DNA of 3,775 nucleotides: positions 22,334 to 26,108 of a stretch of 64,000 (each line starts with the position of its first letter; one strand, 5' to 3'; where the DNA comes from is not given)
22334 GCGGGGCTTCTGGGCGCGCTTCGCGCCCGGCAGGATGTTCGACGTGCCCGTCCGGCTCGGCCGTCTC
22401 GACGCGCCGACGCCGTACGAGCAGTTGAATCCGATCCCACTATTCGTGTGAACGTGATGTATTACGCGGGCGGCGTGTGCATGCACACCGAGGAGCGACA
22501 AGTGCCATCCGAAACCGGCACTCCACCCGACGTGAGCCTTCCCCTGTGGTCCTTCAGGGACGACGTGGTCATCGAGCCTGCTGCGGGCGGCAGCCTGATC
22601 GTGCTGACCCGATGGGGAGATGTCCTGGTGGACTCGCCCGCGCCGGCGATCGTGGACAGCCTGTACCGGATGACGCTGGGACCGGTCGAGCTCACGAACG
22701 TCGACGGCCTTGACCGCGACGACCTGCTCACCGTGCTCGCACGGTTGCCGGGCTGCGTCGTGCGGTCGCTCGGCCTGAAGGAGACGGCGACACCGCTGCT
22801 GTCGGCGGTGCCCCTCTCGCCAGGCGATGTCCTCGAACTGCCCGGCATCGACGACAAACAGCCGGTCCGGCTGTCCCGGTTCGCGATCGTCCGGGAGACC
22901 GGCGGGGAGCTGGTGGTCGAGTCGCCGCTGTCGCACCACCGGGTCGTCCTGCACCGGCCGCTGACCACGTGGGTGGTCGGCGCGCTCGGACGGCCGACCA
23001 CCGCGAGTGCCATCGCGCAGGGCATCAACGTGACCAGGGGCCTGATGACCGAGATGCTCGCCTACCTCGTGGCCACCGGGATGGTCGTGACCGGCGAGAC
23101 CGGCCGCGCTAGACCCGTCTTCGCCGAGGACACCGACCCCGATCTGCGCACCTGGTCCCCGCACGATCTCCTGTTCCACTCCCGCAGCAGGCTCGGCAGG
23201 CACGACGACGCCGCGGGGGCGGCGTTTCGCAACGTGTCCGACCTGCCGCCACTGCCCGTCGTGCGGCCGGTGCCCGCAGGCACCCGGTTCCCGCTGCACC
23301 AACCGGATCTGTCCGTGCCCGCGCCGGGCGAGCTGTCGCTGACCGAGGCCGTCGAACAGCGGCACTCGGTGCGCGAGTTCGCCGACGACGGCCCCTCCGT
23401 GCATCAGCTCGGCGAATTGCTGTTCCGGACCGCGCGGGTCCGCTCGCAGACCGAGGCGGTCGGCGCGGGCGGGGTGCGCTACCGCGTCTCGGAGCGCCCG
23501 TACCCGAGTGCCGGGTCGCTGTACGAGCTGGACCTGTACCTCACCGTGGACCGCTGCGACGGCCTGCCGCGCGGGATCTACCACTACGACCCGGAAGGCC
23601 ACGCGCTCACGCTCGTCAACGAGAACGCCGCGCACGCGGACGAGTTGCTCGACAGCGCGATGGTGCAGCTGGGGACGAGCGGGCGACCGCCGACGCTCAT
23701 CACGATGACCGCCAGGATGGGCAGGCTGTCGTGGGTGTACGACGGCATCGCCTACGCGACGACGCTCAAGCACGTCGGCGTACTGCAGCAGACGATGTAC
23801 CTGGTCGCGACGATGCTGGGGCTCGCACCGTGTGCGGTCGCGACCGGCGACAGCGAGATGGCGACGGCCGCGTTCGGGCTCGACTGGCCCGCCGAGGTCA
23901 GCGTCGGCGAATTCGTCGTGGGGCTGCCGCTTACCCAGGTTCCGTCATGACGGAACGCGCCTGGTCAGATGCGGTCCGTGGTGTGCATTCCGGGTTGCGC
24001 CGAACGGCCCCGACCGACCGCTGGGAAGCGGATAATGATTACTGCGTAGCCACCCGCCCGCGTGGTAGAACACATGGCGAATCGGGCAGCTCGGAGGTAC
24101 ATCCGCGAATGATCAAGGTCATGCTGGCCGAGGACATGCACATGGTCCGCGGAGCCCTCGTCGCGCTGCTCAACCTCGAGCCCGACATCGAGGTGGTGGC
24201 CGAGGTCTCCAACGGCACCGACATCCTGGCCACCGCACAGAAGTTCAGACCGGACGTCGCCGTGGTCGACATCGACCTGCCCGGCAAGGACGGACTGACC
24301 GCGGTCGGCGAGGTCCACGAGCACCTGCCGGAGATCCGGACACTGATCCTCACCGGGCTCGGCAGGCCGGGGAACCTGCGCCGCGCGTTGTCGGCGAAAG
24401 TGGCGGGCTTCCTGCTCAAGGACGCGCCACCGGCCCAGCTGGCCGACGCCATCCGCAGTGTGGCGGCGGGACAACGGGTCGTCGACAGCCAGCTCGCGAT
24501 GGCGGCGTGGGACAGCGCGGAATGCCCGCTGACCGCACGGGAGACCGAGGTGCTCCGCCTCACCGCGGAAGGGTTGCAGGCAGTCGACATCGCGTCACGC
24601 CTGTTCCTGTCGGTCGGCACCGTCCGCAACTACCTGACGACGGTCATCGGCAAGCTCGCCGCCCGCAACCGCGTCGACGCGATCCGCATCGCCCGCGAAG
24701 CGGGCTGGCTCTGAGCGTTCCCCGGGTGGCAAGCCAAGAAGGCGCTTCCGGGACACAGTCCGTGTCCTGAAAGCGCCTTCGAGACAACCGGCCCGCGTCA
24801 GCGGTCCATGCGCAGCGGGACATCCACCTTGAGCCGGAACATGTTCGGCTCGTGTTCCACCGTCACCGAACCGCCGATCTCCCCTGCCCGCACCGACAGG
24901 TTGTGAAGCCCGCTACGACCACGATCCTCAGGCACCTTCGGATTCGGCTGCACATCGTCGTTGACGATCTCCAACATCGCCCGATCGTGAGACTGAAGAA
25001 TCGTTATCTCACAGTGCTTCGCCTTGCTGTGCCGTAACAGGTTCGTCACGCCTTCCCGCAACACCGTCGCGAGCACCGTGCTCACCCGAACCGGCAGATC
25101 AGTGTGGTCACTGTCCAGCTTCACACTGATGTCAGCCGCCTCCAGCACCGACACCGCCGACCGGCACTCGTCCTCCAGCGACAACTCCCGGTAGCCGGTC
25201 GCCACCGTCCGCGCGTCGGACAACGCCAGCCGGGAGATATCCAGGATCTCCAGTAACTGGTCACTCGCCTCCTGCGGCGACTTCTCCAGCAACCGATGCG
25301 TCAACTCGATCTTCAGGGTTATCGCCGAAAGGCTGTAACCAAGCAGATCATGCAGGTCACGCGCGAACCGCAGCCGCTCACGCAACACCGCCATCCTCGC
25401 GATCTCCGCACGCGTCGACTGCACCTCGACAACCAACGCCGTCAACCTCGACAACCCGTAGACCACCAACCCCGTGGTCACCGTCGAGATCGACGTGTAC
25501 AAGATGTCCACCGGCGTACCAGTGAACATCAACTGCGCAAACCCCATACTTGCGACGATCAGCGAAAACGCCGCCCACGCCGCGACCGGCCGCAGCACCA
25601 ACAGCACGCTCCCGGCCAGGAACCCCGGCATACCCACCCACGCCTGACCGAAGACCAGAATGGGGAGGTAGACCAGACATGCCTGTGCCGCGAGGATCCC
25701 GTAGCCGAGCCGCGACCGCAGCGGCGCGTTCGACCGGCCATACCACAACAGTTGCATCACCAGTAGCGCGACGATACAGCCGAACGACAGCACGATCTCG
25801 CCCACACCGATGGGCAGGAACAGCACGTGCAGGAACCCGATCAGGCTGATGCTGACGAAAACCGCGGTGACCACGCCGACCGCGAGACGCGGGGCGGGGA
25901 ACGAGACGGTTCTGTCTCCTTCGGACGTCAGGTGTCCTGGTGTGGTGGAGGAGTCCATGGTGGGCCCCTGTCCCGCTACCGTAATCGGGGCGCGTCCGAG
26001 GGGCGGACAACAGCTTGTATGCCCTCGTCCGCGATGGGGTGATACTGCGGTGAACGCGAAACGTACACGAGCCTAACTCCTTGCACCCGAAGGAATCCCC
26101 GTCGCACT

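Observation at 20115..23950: RiPP-type azole machinery (fused E1-YcaO + SagB dehydrogenase) with no precursor gene, embedded in a PKS/NRPS/isonitrile cluster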

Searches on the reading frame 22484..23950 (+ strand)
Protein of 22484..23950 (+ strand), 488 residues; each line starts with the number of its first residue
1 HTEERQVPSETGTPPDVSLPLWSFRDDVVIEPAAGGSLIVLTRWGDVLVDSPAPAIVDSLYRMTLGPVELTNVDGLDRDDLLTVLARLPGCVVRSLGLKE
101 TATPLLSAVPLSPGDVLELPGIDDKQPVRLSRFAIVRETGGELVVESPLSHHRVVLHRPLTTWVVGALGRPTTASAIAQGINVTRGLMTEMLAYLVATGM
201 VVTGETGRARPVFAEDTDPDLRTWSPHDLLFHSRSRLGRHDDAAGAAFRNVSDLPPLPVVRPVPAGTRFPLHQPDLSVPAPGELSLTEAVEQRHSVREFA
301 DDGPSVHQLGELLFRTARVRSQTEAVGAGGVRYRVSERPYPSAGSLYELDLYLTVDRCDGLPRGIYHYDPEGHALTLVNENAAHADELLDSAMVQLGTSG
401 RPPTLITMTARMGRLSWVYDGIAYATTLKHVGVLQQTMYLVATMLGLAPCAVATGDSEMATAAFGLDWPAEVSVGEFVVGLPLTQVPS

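Call 5: search_protein_families(library=pfam, proteins=[window:22484-23950:+], max_evalue=0.001)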
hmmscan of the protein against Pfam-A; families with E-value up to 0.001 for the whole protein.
window:22484-23950:+ (488 aa): 2 families
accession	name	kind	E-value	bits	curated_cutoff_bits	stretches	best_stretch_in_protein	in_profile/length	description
PF22767.2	ThcOx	-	1.9e-25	90.4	27.7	1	128-241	1-110/110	Cyanobactin oxidase ThcOx,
PF00881.29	Nitroreductase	-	1.4e-14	55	23.5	1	290-480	1-166/167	Nitroreductase family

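Call 6: search_protein_families(library=ncbifam, proteins=[window:22484-23950:+], max_evalue=0.001)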
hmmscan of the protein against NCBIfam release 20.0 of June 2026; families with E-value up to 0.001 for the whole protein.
window:22484-23950:+ (488 aa): 2 families
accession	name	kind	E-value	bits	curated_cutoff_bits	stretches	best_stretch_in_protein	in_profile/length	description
TIGR03605.1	antibiot_sagB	domain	4.4e-47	159.8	78.4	1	307-480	3-172/173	SagB family peptide dehydrogenase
TIGR04511.1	SagB_rel_DH_2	exception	5.3e-27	94.9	240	1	182-468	68-355/380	putative peptide maturation dehydrogenase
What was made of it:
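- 22457..23950 (+): SagB/ThcOx-type FMN-dependent azoline oxidase. TIGR03605 and PF22767 (calls 5, 6).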

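Call 32: search_solved_structures(query=window:22484-23950:+, max_evalue=0.001, show_alignments=1)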
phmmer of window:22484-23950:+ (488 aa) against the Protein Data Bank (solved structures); distinct sequences matched with E-value up to 0.001: 7.
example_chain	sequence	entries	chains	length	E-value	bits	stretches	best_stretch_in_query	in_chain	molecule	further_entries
5lq4_B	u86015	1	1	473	4.9e-61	210.6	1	38-483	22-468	CyaGox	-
8pz5_A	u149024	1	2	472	5e-61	210.6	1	40-483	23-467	SagB-type dehydrogenase domain protein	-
5lq4_A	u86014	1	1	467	9.8e-61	209.6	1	42-480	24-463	CyaGox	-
7ly5_B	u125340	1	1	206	3.3e-05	26.5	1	340-454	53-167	BmdC, oxidase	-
7ly7_B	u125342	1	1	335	7.9e-05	25.2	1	340-454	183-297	BmdC, Oxidase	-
7ly4_A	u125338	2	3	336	8e-05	25.2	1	340-454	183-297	BmdC, Oxidase | BmdC, NRPS oxidase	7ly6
3hoi_A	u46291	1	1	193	0.00014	24.4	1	286-448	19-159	FMN-dependent nitroreductase BF3017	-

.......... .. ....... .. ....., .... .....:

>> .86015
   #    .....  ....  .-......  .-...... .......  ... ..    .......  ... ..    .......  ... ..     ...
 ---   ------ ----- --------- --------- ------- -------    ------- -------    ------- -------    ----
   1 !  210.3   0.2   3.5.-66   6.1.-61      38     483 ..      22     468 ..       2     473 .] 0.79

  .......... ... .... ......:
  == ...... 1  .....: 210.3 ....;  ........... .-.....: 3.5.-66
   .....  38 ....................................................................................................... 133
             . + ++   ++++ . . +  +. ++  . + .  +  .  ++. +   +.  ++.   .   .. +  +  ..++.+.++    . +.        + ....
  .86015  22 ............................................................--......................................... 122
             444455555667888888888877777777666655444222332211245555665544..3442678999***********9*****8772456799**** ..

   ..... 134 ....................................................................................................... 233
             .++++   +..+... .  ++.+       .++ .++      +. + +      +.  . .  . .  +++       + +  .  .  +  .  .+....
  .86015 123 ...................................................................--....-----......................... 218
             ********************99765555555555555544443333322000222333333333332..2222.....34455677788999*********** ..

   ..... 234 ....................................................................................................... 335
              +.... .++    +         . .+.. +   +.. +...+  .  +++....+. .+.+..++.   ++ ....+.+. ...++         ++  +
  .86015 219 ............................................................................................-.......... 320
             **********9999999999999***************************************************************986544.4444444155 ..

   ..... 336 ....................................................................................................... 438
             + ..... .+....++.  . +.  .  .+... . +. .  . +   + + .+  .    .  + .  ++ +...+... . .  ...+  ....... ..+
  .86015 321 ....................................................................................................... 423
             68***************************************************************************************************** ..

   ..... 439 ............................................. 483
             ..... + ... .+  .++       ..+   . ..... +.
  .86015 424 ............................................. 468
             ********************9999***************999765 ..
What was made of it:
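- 22457..23950 (+): It matches CyaGox 5lq4 at E 5e-61 over nearly the full length (call 32).
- On Azol(in)e-forming RiPP machinery (TOMM/LAP type): CyaGox matches at E 5e-61 (call 32).
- Closest known: Cyanobactin heterocyclase/oxidase pairs. Same: The oxidase has the ThcOx N-terminal domain plus a nitroreductase fold (call 32).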

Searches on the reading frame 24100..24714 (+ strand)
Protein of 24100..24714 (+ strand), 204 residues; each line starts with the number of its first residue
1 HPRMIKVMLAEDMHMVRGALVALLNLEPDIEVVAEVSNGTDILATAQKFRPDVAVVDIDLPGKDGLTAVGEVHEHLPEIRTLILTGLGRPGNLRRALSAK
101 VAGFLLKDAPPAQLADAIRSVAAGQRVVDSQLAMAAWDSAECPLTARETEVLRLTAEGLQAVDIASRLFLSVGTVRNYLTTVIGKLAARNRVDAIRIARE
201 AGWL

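Call 5: search_protein_families(library=pfam, proteins=[window:24100-24714:+], max_evalue=0.001)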
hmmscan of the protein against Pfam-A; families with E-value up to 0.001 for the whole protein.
window:24100-24714:+ (204 aa): 2 families
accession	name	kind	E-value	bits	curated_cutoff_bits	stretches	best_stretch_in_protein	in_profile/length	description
PF00072.30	Response_reg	-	5.4e-19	68.8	30.2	1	7-119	1-111/111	Response regulator receiver domain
PF00196.25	GerE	-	1.7e-15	56.8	23.5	1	143-198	2-57/57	Bacterial regulatory proteins, luxR family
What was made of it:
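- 24109..24714 (+): NarL/LuxR-type response regulator of the cassette. PF00072 and PF00196 (call 5).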

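Call 58: search_protein_families(library=ncbifam, proteins=[window:24109-24714:+], max_evalue=0.01)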
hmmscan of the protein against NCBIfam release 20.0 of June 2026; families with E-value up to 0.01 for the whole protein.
window:24109-24714:+ (201 aa): 69 families (the best 25 are shown)
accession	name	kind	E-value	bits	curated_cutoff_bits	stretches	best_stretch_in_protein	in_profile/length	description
NF047785.1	respo_reg_MadR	equivalog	1.4e-30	106.2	300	1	2-199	1-207/209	MadR family response regulator transcription factor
NF007935.0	PRK10651.1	equivalog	8.4e-29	100.3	250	1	3-192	8-207/216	two-component system response regulator NarL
NF011896.0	PRK15369.1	equivalog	7.6e-28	97.6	242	1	2-197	4-206/211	two component system response regulator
NF052445.1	RespRegMctR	equivalog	1.2e-27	96.7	300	1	2-199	2-203/205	two-component system response regulator MctR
NF007685.0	PRK10360.1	equivalog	2.1e-25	89.7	258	1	1-193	1-190/196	response regulator transcription factor UhpA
NF007708.0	PRK10403.1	equivalog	1.8e-23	83.1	343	1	3-192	8-205/215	nitrate/nitrite response regulator protein NarP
NF007018.1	PRK09483.1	equivalog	3.5e-23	82.4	280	1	1-195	1-203/217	UvrY/SirA/GacA family response regulator transcription factor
NF008098.0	PRK10840.1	equivalog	7e-18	64.9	235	1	2-189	4-199/216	response regulator transcription factor RcsB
NF001965.0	PRK00742.1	subfamily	8.4e-15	54.8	293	1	2-89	4-90/357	chemotaxis-specific protein-glutamate methyltransferase CheB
NF007403.0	PRK09935.1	equivalog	9.5e-15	54.8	271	1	4-196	6-205/210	fimbria biosynthesis transcriptional regulator FimZ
NF041367.1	CheY_Halo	equivalog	4.2e-13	49.7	200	1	4-118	1-113/114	chemotaxis protein CheY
NF007419.0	PRK09958.1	equivalog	5e-13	49.1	251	1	7-196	6-199/204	acid-sensing system DNA-binding response regulator EvgA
NF008677.0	PRK11697.1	equivalog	6.2e-12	45.4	246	1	1-140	1-137/238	two-component system response regulator BtsR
NF041830.1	RR_TF_ErdR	exception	3.7e-11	43.2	390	1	3-192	3-202/213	response regulator transcription factor ErdR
NF006900.1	PRK09390.1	equivalog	2.2e-10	40.4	255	1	4-198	7-200/203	response regulator FixJ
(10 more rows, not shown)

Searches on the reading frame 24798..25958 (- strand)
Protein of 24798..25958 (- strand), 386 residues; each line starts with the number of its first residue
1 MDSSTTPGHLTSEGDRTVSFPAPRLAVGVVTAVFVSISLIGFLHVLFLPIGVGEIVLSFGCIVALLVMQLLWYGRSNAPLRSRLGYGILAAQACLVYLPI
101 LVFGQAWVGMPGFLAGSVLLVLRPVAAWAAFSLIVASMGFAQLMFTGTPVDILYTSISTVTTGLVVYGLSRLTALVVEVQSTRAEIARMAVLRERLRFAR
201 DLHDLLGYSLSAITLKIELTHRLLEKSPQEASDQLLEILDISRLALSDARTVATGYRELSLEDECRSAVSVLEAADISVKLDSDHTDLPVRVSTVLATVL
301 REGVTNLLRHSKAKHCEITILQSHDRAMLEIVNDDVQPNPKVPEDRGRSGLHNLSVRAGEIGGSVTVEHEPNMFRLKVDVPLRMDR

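Call 5: search_protein_families(library=pfam, proteins=[window:24798-25958:-], max_evalue=0.001)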
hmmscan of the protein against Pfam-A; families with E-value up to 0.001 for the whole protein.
window:24798-25958:- (386 aa): 1 family
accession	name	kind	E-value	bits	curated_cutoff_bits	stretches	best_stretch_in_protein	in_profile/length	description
PF07730.19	HisKA_3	-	2.7e-14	53.9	24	1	194-258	1-65/68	Histidine kinase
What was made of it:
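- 24798..25958 (-): HisKA_3 sensor kinase with a multi-pass membrane N-terminus and no large loop. PF07730 (call 5).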

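Call 58: search_protein_families(library=ncbifam, proteins=[window:24798-25958:-], max_evalue=0.01)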
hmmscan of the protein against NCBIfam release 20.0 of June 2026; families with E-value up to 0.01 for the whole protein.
window:24798-25958:- (386 aa): 6 families
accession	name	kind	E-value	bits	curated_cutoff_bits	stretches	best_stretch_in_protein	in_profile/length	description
NF052531.1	Strep_LiaS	equivalog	5.6e-14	52.1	450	1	169-381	107-326/328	envelope stress sensor histidine kinase LiaS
NF052443.1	SensHisKinMctS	equivalog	1.4e-13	50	700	1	193-382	249-448/457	two-component system sensor histidine kinase MctS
NF008184.0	PRK10935.1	equivalog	1.8e-13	50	553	1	166-372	335-548/565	nitrate/nitrite two-component system sensor histidine kinase NarQ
NF008649.0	PRK11644.1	equivalog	2.9e-10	39.5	408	1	167-382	270-496/499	signal transduction histidine-protein kinase/phosphatase UhpB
NF007896.0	PRK10600.1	equivalog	6e-09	35.1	578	1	171-367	368-569/598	nitrate/nitrite two-component system sensor histidine kinase NarX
NF047786.1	his_kin_MadS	equivalog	1.8e-08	33.9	500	1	180-369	215-421/434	MadS family sensor histidine kinase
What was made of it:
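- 24798..25958 (-): The nearest NCBIfam families are LiaS/MctS/NarQ/MadS-type kinases, all far below cut-off (call 58).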
